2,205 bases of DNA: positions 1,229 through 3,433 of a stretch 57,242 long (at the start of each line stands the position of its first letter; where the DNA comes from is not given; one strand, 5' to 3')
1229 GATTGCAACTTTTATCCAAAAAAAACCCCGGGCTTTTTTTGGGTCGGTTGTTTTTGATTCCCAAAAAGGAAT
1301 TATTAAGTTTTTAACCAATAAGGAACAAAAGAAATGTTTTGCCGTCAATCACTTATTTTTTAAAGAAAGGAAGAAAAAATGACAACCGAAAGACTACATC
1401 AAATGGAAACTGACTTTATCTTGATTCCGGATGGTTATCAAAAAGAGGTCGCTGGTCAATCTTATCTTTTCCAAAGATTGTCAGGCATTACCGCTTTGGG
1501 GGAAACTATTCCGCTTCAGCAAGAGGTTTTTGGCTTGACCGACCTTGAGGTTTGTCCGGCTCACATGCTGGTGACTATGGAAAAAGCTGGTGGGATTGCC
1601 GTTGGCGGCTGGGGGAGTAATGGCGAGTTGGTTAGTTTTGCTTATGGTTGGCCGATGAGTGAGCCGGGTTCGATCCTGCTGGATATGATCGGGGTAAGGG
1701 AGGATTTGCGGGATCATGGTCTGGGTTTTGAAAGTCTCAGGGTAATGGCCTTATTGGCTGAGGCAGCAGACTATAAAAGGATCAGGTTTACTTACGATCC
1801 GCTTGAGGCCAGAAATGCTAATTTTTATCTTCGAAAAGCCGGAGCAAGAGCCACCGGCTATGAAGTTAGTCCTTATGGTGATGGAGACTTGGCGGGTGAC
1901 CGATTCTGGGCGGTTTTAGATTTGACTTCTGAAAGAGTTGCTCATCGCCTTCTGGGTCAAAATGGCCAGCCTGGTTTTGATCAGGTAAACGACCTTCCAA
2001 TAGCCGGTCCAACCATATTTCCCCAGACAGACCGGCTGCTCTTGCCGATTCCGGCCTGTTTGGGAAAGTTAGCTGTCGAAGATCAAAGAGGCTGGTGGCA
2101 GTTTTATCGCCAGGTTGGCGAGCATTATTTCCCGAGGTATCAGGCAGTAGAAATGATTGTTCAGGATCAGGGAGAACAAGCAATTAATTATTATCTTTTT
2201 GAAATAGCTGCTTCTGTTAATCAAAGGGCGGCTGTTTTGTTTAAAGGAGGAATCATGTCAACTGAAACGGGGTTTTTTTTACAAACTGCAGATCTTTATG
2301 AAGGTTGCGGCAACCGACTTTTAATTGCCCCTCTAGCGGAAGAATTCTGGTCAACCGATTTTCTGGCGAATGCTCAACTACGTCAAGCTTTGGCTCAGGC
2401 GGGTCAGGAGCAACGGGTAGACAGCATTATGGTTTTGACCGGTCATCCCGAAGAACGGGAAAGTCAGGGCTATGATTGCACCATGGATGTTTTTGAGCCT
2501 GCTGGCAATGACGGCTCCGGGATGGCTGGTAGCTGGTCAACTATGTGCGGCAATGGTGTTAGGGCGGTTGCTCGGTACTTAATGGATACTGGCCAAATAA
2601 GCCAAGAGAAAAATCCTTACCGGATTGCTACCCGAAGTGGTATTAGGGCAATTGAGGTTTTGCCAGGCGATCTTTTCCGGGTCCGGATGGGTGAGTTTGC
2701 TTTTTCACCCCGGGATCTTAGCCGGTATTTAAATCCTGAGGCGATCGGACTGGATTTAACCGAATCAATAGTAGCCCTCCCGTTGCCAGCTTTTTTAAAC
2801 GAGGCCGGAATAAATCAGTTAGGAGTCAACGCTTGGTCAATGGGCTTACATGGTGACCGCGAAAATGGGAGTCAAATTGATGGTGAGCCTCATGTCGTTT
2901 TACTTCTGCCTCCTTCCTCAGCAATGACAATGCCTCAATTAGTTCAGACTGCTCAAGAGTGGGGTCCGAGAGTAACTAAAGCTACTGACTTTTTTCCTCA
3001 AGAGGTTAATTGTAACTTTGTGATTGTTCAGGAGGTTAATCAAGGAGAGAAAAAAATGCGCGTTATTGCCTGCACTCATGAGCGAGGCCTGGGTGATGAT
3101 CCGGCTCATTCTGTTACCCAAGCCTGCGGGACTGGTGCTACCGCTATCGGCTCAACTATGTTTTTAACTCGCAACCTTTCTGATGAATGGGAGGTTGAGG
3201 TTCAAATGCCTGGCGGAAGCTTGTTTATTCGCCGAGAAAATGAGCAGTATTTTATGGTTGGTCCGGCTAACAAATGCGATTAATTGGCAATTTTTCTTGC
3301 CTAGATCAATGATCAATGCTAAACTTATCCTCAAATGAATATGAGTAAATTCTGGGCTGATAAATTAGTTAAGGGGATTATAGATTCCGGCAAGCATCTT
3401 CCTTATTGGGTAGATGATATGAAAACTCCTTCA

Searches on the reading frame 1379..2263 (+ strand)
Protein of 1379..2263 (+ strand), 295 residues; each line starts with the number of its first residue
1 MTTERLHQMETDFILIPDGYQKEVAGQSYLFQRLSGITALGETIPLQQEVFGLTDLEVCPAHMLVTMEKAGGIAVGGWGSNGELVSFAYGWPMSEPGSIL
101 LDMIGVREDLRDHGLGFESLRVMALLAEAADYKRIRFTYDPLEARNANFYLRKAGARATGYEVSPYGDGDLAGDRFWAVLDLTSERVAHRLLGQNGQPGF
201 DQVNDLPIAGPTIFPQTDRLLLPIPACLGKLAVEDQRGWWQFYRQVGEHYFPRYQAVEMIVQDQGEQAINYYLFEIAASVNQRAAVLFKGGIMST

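Call 85: search_protein_representatives(protein=window:1379-2263:+)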
Query: 295 residues. Proteins with E-value up to 0.001 (for the whole library): 1479; up to 1e-10: 281; up to 1e-30: 5. The best 150 are listed.
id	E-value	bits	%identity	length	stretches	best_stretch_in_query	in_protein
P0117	1.0e-197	671.4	100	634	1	1-295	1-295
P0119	2.3e-52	194.2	39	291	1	14-274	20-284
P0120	3.0e-47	177.5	45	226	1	63-274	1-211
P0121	2.9e-39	151.3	40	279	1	29-274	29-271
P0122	4.7e-35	137.4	34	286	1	12-275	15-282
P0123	4.2e-28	114.6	33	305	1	9-269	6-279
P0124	1.3e-25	106.5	34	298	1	20-272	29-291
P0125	5.9e-23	97.7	29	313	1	13-282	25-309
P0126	3.3e-22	95.2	35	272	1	38-263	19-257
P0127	1.4e-20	89.9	36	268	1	39-259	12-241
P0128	9.4e-20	87.2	34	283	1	34-275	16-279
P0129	2.4e-19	85.8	38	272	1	32-213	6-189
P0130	4.9e-19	84.8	32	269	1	38-254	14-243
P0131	2.2e-18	82.7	37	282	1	34-192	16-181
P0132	3.0e-18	82.3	33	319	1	17-236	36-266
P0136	1.6e-17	79.9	33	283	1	23-274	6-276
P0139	3.7e-17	78.7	33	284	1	20-273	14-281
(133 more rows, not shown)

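Call 86: search_protein_families(library=ncbifam, proteins=[P0119, P0121, P0122, P0123, P0124, P0125, P0128, P0132, P0136, P0139], max_evalue=0.001)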
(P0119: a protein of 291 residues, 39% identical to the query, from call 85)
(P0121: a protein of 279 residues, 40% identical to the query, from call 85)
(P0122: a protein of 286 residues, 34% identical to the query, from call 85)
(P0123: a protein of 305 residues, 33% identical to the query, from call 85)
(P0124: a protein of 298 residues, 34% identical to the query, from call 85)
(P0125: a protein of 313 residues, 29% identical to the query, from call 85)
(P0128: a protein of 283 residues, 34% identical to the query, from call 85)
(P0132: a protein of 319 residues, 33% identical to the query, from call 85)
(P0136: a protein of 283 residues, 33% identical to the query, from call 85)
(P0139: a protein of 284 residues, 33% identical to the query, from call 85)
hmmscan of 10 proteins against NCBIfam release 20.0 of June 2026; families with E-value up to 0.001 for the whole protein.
P0119 (291 aa): 0 families

P0121 (279 aa): 1 family
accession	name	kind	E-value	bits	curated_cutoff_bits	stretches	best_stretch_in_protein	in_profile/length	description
NF041716.1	HxA_phane_GNAT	equivalog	0.00043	20.2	250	1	79-145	59-129/152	cyclophane-containing RiPP N-acetyltransferase HaaN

P0122 (286 aa): 0 families

P0123 (305 aa): 0 families

P0124 (298 aa): 0 families

P0125 (313 aa): 0 families

P0128 (283 aa): 0 families

P0132 (319 aa): 0 families

P0136 (283 aa): 0 families

P0139 (284 aa): 0 families

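Call 95: search_solved_structures(query=window:1379-2263:+, max_evalue=1)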
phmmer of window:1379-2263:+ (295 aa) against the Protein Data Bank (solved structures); distinct sequences matched with E-value up to 1: 2.
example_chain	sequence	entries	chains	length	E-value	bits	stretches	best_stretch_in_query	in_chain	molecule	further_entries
7c6c_A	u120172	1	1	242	0.78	11.9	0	129-187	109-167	Chitosanase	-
7c6d_A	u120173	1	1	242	0.79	11.9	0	129-187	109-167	Chitosanase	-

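Call 98: search_protein_families(library=pfam, alignment_id=A10, max_evalue=0.01)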
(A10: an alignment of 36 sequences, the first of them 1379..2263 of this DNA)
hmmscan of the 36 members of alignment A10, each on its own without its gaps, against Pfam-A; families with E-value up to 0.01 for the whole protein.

A. member 1, window:1379-2263:+ (295 aa): 1 family
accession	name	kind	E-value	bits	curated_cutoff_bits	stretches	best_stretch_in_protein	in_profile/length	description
PF00583.31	Acetyltransf_1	-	0.00029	21.5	20.7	1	71-155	33-115/116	Acetyltransferase (GNAT) family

B. families by the number of members that match (of 36 scanned): 5 families
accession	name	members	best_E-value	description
PF00583.31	Acetyltransf_1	24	3e-09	Acetyltransferase (GNAT) family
PF13508.13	Acetyltransf_7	13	4e-06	Acetyltransferase (GNAT) domain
PF13480.13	Acetyltransf_6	2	0.00013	Acetyltransferase (GNAT) domain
PF13673.13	Acetyltransf_10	2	0.0038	Acetyltransferase (GNAT) domain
PF13527.13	Acetyltransf_9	1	4.1e-05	Acetyltransferase (GNAT) domain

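Call 109: predict_structure(alignment_id=A10)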
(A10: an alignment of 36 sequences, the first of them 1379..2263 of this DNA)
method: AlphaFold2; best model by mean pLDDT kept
length: 295 residues; sequences in the alignment: 36
mean_pLDDT: 93.6   pTM: 0.90
mean pLDDT of the five models: 93.6, 92.5, 92.5, 92.2, 91.8
residues with pLDDT >= 90: 259; 70-90: 22; 50-70: 11; < 50: 3
segments of 3 or more residues with pLDDT < 50: 293-295
pLDDT, mean of each block of 10 residues (from residue 1): 71 93 97 98 98 96 98 98 98 98 98 97 97 98 97 97 91 94 94 89 98 98 96 96 97 98 94 95 69 47
secondary structure, 60 per line:
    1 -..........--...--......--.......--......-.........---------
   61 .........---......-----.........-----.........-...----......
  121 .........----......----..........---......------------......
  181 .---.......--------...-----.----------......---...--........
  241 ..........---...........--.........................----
elements in order: H2-11 E14-16 E19-24 E27-33 H36-41 H43-51 H61-69 E73-78 E84-92 E98-106 H115-129 E134-139 H144-153 E157-162 E175-181 H185-191 E219-224 H233-250 E254-264 E267-276 H277-291

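Call 112: fold_search(model_id=the predicted structure, library=pdb)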
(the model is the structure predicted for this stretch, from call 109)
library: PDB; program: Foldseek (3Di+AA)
matches with E <= 10: 1268; with E <= 0.001: 661
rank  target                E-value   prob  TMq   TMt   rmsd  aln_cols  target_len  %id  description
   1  1y9k_C                6.0e-09  1.00  0.42  0.78   3.4       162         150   14  IAA acetyltransferase from Bacillus cereus ATCC 14579 (released 2005-02-01)
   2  9mto_A                8.1e-09  1.00  0.44  0.82   2.8       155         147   16  Crystal structure of acetyltransferase CBU0801 from Coxiella burnetii (released 2025-01-22)
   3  1y9k_A                1.3e-08  1.00  0.41  0.74   4.0       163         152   16  IAA acetyltransferase from Bacillus cereus ATCC 14579 (released 2005-02-01)
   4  5isv_A                2.3e-08  1.00  0.45  0.80   2.7       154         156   16  Crystal structure of the ribosomal-protein-S18-alanine N-acetyltransferase from Escherichia coli (released 2016-04-13)
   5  1y9k_D                2.3e-08  1.00  0.42  0.77   3.1       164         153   13  IAA acetyltransferase from Bacillus cereus ATCC 14579 (released 2005-02-01)
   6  5isv_B                3.8e-08  1.00  0.45  0.81   2.5       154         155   16  Crystal structure of the ribosomal-protein-S18-alanine N-acetyltransferase from Escherichia coli (released 2016-04-13)
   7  1y9k_B                4.3e-08  1.00  0.42  0.76   3.6       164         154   14  IAA acetyltransferase from Bacillus cereus ATCC 14579 (released 2005-02-01)
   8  1yvo_B                5.8e-08  1.00  0.44  0.73   3.2       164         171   16  hypothetical acetyltransferase from P.aeruginosa PA01 (released 2005-03-29)
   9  2j8m_A                6.2e-08  1.00  0.44  0.73   3.4       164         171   18  Structure of P. aeruginosa acetyltransferase PA4866 (released 2007-02-06)
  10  5c82                  7.0e-08  1.00  0.35  0.59   1.9       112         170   16  Crystal structure of Nourseothricin acetyltransferase (released 2016-06-29)
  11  2j8n_A                7.0e-08  1.00  0.44  0.74   3.3       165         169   16  Structure of P. aeruginosa acetyltransferase PA4866 solved at room temperature (released 2007-02-06)
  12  8osp_A                9.5e-08  1.00  0.43  0.70   4.2       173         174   17  GCN5-related N-Acetyltransferase from Lactobacillus curiae (released 2023-07-05)
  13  7kd7_D                9.5e-08  1.00  0.40  0.55   5.9       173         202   14  Crystal structure of human NatD (NAA40) bound to a bisubstrate analogue (released 2021-06-16)
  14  4avb_A                1.1e-07  1.00  0.42  0.39   7.5       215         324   10  Crystal structure of protein lysine acetyltransferase Rv0998 in complex with acetyl CoA and cAMP (released 2012-07-11)
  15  4u9w_B                1.4e-07  1.00  0.36  0.51   7.6       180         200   11  Crystal Structure of NatD bound to H4/H2A peptide and CoA (released 2015-01-28)
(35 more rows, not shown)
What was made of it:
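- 1379..3283 (+): Gene 2: a GNAT acetyltransferase domain (aa 1-290) fused to a DapF-like epimerase that keeps both catalytic Cys motifs (MCGNG, ACGTG). The AF2 model of the N-domain has pLDDT 93.6 and hits GNAT folds (calls 109, 112).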

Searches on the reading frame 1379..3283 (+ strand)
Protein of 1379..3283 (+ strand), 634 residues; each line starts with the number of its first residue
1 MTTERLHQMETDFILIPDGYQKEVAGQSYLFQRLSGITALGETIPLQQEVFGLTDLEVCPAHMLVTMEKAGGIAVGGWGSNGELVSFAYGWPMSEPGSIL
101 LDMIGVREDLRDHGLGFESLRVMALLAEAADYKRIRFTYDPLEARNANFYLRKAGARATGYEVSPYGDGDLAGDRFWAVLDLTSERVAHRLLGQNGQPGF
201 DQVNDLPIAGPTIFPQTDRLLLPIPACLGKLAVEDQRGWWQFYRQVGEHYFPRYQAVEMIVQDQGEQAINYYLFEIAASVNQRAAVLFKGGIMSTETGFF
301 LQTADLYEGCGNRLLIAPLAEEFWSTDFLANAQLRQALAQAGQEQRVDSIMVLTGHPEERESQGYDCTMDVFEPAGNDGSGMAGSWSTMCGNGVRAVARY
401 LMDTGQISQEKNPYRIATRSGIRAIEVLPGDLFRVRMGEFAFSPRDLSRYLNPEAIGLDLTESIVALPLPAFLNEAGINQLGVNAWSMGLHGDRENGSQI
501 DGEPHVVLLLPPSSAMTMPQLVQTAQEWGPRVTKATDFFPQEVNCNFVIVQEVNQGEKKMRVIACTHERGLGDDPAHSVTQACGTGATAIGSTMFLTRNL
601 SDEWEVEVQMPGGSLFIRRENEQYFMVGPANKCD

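Call 8: search_protein_families(library=pfam, proteins=[window:1379-3283:+])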
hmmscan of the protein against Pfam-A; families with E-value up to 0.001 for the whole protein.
window:1379-3283:+ (634 aa): 2 families
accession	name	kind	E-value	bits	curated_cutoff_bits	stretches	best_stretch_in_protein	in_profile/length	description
PF01678.24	DAP_epimerase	-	4.2e-20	72.5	34.7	2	502-632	6-120/121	Diaminopimelate epimerase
PF00583.31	Acetyltransf_1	-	0.00098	19.8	20.7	0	72-155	34-115/116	Acetyltransferase (GNAT) family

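Call 67: search_protein_families(library=ncbifam, proteins=[window:1379-3283:+], max_evalue=0.001)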
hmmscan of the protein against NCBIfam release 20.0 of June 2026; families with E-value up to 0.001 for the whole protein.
window:1379-3283:+ (634 aa): 2 families
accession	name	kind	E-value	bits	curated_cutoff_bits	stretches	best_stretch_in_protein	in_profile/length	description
TIGR00652.1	DapF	equivalog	6.5e-28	97.9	114.65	2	502-631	153-261/270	diaminopimelate epimerase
NF038284.1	bifunc_DapF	exception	7e-10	38.7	350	1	502-595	144-219/254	bifunctional diaminopimelate epimerase/glutamate racemase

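Call 78: find_homologous_proteins(query=window:1379-3283:+, max_evalue=0.00001)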
Query window:1379-3283:+ (634 aa): 2 proteins with E <= 0.00001 among 8000 candidates.
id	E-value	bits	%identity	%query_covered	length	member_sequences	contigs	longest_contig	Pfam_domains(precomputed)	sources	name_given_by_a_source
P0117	0.0e+0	1469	100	100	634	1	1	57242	PF01678.25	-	-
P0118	1.5e-99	352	47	56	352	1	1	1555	PF01678.25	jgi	-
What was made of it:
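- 1379..3283 (+): The fusion was seen only in this contig (call 78).
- Tried and rejected: Word-index search with the GNAT-DapF fusion: only itself and one DapF-like fragment (call 78).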
